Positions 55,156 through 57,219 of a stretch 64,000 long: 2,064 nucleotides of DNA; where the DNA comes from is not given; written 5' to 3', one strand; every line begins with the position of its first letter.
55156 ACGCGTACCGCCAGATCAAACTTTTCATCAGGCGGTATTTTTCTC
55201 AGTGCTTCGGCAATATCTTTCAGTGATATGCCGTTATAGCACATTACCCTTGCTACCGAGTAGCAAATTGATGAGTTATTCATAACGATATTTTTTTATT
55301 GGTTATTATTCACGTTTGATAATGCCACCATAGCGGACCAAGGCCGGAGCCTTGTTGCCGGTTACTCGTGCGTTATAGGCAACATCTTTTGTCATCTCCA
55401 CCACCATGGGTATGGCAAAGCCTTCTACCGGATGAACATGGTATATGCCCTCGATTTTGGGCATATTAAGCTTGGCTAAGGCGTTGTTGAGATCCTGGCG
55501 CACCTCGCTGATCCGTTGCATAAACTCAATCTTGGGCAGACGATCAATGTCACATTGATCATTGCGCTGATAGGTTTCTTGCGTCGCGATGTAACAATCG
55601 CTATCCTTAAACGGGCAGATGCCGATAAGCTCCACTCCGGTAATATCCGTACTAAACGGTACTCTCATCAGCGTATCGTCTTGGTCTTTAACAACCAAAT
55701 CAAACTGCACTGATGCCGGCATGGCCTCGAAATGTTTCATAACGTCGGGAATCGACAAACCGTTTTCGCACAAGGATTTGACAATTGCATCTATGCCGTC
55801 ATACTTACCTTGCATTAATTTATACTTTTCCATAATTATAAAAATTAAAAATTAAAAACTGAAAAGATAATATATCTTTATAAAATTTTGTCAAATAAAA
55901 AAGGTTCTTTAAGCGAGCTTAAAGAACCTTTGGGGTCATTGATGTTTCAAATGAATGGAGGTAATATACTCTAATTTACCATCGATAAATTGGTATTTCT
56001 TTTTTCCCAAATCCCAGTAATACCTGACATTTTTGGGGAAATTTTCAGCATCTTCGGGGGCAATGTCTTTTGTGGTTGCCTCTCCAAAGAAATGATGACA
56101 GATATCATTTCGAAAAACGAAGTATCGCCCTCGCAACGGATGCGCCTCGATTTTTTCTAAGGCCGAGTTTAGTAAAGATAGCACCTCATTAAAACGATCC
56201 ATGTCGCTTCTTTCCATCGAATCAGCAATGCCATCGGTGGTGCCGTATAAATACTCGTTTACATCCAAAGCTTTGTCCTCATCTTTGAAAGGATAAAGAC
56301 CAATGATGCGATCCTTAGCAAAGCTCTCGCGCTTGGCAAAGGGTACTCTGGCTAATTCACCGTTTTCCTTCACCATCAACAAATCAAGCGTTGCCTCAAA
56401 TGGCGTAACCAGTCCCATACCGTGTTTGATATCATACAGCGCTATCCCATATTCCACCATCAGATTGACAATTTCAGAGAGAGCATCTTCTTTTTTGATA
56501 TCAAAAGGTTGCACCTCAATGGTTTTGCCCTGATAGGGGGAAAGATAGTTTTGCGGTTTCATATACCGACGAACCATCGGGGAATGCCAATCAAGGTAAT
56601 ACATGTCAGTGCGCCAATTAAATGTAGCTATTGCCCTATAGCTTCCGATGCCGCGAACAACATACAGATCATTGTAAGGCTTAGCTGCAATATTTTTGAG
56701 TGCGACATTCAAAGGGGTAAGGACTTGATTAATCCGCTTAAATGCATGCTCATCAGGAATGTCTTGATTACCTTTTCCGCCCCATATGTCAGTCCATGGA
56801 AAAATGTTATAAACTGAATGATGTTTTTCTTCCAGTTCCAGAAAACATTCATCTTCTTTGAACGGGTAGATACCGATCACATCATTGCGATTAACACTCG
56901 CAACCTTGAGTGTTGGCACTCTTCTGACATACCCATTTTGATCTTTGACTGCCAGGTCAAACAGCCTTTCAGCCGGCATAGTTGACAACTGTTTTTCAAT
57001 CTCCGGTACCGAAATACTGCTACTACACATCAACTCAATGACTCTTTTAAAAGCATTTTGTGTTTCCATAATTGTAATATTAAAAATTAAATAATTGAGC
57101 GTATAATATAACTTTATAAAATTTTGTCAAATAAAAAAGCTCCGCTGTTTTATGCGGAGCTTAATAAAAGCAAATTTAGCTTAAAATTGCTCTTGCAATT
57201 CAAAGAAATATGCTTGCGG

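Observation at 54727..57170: Tandem expansion of an unrecognised protein family (three genes, one a two-domain fusion) with duplicated promoter-terminator modules, beside adhE and rubrerythrin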

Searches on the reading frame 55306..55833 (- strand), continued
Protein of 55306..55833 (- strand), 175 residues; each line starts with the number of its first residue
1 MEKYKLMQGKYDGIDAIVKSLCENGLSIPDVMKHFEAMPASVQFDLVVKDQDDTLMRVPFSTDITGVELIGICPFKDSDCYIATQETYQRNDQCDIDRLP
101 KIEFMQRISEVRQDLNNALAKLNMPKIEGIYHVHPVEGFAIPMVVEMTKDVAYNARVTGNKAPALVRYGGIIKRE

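Call 92: fold_search(model_id=the predicted structure, library=viral)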
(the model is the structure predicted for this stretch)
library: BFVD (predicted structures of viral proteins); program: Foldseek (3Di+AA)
matches with E <= 10: 287; with E <= 0.001: 1
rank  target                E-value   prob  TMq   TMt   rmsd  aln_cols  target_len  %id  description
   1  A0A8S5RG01            6.3e-05  1.00  0.44  0.24  13.7       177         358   16  Uncharacterized protein [virus sp. ct5rm7]
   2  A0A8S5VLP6            3.4e-03  1.00  0.49  0.66   2.8       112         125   12  (no name in the UniProt tables at hand)
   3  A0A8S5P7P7            8.0e-02  0.99  0.53  0.24   4.7       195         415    7  Uncharacterized protein [Podoviridae sp. ctU7u6]
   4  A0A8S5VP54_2          1.1e-01  0.98  0.49  0.08   5.2       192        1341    8  (no name in the UniProt tables at hand)
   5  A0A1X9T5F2            2.5e-01  0.90  0.33  0.09   4.5        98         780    9  C-type lectin protein [Ranid herpesvirus 3]
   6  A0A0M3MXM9            4.2e-01  0.30  0.28  0.32  16.0       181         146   10  Membrane protein UL45 [Testudinid alphaherpesvirus 3]
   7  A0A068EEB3            4.9e-01  0.25  0.33  0.30  21.2       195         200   12  C-type lectin family protein [Pigeonpox virus]
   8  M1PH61                5.2e-01  0.07  0.15  0.13  18.1       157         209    9  TATA-box-binding protein-like protein [Moumouvirus goulette]
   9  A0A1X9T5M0            6.2e-01  0.33  0.24  0.09   9.6        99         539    7  C-type lectin protein [Ranid herpesvirus 3]
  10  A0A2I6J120            6.6e-01  0.10  0.16  0.15  21.8       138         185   12  CPXV060 protein [Vaccinia virus]
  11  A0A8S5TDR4            7.0e-01  0.63  0.45  0.07   6.4       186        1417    6  Tail fiber protein [Myoviridae sp. ctK5o5]
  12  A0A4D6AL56            9.3e-01  0.57  0.16  0.44  10.4        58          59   19  (no name in the UniProt tables at hand)
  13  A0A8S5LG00            1.3e+00  0.03  0.11  0.15  12.6       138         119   11  Uncharacterized protein [Siphoviridae sp. ctDo63]
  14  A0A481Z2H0            1.5e+00  0.10  0.15  0.08   6.1        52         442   21  Uncharacterized protein [Pithovirus LCPAC101]
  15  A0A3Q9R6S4            1.5e+00  0.04  0.16  0.14  13.1       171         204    9  (no name in the UniProt tables at hand)
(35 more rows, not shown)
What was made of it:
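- On C-type-lectin-like fold (superfamily level): BFVD matches to C-type lectin and tail-fibre proteins at probability 0.63-1.0, with one at E 6e-5 (call 92).
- BFVD matches are gut-virus proteins (E 6e-5 and 3e-3, probability 1.0), phage tail-fibre proteins, and herpesvirus and poxvirus C-type lectins (call 92).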

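Call 95: find_homologous_proteins(query=A7, max_evalue=0.001)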
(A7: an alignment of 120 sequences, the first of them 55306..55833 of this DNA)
Query A7 (120 sequences) (175 aa, profile of the alignment): 35 proteins with E <= 0.001 among 5864 candidates.
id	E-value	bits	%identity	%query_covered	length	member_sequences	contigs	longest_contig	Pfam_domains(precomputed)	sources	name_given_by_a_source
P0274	2.8e-54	202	27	75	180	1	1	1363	-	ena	-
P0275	8.7e-53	197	25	95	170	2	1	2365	-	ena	-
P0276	1.3e-50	190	25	95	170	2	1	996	-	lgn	-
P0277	3.6e-50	189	27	88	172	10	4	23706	-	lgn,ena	-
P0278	1.6e-49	187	25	95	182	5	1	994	-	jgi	jgi:hypothetical protein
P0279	2.5e-49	186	24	93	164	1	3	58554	-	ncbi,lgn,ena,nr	ncbi:MAG: hypothetical protein IJ770_04675 [Alphaproteobacteria bacterium]|nr:hypothetical protein [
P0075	2.7e-49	186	31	59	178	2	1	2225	-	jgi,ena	-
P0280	1.1e-48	184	24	71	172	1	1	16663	-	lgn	-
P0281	2.1e-48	183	26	93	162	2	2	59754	-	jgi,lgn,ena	-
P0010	3.1e-48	182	63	92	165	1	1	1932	-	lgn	-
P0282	1.6e-47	180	29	66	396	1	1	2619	-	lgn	-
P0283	1.8e-47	180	24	89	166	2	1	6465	-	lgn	-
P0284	5.1e-47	178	26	94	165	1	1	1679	-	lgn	-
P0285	5.6e-47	178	25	93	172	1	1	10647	-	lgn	-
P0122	7.8e-47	178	24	74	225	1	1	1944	-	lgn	-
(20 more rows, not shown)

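Call 99: search_protein_families(library=pfam, proteins=[L028:9281-10408:+, P0091, P0098, P0104, P0085, P0102, P0282, P0081, P0114, P0047], max_evalue=1)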
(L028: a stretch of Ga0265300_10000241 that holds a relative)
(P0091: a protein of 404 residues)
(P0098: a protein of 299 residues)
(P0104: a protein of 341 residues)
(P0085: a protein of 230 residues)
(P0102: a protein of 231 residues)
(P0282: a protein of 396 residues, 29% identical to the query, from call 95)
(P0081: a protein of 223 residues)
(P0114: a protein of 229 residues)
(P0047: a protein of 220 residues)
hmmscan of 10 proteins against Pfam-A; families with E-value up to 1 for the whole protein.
L028:9281-10408:+ (375 aa): 0 families

P0091 (404 aa): 1 family
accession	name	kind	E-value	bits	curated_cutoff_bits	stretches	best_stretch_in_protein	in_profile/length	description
PF03672.18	UPF0154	-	0.03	14.6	27.1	1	158-183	35-59/60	Uncharacterised protein family (UPF0154)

P0098 (299 aa): 1 family
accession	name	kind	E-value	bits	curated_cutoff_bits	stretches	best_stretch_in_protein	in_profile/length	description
PF07695.17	7TMR-DISM_7TM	-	0.0019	18.6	29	1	53-119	94-158/205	7TM diverse intracellular signalling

P0104 (341 aa): 0 families

P0085 (230 aa): 2 families
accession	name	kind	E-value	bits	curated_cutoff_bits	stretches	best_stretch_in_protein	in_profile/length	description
PF10174.14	Cast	-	0.013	14.2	29.1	1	17-83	293-359/766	RIM-binding protein of the cytomatrix active zone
PF22378.1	Tas3-like_N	-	0.19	12.4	26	1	11-48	6-43/73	Tas3-like, N-terminal domain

P0102 (231 aa): 1 family
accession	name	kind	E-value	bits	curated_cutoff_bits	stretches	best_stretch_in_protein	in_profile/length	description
PF09457.15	RBD-FIP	-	0.00014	22.1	23.3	1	11-30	19-38/41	FIP domain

P0282 (396 aa): 1 family
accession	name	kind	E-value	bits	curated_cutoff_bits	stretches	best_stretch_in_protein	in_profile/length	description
PF17340.7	DUF5370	-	0.36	11.1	25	0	151-175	33-57/63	Family of unknown function (DUF5370)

P0081 (223 aa): 1 family
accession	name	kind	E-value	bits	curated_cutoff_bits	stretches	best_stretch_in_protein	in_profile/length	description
PF24723.1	DUF7675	-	0.088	13.1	27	1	188-209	18-39/65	Family of unknown function (DUF7675)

P0114 (229 aa): 0 families

P0047 (220 aa): 3 families
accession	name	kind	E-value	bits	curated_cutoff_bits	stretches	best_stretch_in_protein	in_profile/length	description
PF03374.19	ANT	-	0.056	14.2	25.3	1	28-63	19-54/108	Phage antirepressor protein KilAC domain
PF24516.1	ARM_KNTC1_2nd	-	0.1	12.9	27.4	1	27-75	81-132/165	KNTC1 second ARM-repeats domain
PF08519.17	RFC1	-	0.11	13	23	1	8-77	79-154/158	Replication factor RFC1 C terminal domain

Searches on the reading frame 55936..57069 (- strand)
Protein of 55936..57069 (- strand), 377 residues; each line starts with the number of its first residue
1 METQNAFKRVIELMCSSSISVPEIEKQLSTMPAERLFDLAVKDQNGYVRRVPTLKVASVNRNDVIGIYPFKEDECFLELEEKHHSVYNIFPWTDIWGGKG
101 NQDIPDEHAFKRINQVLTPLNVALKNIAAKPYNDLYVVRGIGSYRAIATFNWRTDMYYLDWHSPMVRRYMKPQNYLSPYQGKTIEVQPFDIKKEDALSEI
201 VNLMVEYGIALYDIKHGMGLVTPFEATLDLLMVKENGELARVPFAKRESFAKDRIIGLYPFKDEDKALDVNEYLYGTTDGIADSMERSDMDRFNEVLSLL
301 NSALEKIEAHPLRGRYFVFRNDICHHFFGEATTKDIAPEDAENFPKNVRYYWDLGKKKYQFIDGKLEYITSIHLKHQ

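Call 3: search_protein_families(library=pfam, proteins=[window:55936-57069:-], max_evalue=1)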
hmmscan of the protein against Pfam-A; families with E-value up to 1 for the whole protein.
window:55936-57069:- (377 aa): 3 families
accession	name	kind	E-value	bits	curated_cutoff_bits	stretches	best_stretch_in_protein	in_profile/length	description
PF20575.4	HTH_63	-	0.043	13.9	23.9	0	217-275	82-141/148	Helix-turn-helix domain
PF22721.1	TBP-TOTE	-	0.069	13.2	27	1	108-139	6-37/78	TATA-binding-like protein domain of the TOTE conflict systems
PF03670.18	UPF0184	-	0.26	12.1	21.5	0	282-309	20-47/83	Uncharacterised protein family (UPF0184)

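Call 4: search_protein_families(library=ncbifam, proteins=[window:55936-57069:-], max_evalue=1)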
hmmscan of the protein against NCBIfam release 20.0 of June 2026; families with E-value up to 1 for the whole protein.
window:55936-57069:- (377 aa): 0 families

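Call 5: search_protein_families(library=phrogs, proteins=[window:55936-57069:-], max_evalue=1)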
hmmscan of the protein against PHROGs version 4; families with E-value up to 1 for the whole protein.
window:55936-57069:- (377 aa): 1 family
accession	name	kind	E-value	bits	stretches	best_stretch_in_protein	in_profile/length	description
phrog_27188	-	unknown function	0.095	14.2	1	289-321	39-71/103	-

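Call 33: find_encoding_contigs(protein=window:55936-57069:-, flank=8000, max_places=6)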
Protein window:55936-57069:- (377 aa): 5 contigs read that carry it; 2 places shown.
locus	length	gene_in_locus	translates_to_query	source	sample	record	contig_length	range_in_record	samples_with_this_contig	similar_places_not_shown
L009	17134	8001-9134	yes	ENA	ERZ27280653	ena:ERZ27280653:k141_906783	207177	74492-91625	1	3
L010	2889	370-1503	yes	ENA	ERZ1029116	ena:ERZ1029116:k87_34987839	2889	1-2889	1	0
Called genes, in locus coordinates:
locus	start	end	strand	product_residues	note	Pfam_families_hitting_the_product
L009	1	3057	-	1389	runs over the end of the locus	PF01442:Apolipoprotein (faint), PF04108:ATG17_like (faint), PF05478:Prominin (weak)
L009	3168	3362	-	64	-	PF21839:DUF6898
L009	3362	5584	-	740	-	PF00521:DNA_topoisoIV, PF03989:DNA_gyraseA_C (faint)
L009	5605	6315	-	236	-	PF11967:RecO_N, PF02565:RecO_C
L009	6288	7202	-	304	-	PF00793:DAHP_synth_1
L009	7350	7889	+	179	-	PF02915:Rubrerythrin, PF23455:DUF7129 (weak), PF21349:RUBY_RBDX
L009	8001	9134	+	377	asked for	-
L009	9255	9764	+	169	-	-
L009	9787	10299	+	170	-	-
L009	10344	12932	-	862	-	PF00171:Aldedh, PF00465:Fe-ADH, PF13685:Fe-ADH_2 (weak), PF25137:ADH_Fe_C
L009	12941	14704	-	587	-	PF00664:ABC_membrane, PF02463:SMC_N, PF00005:ABC_tran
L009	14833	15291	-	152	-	-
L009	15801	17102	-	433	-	PF00989:PAS (faint), PF08447:PAS_3 (weak), PF02518:HATPase_c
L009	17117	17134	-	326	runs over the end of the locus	PF14238:DUF4340 (weak)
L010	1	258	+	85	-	?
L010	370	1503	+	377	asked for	-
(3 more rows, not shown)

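Call 74: search_protein_families(library=padloc, proteins=[window:55936-57069:-], max_evalue=0.1)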
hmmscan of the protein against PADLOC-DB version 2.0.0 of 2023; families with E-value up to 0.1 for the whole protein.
window:55936-57069:- (377 aa): 0 families
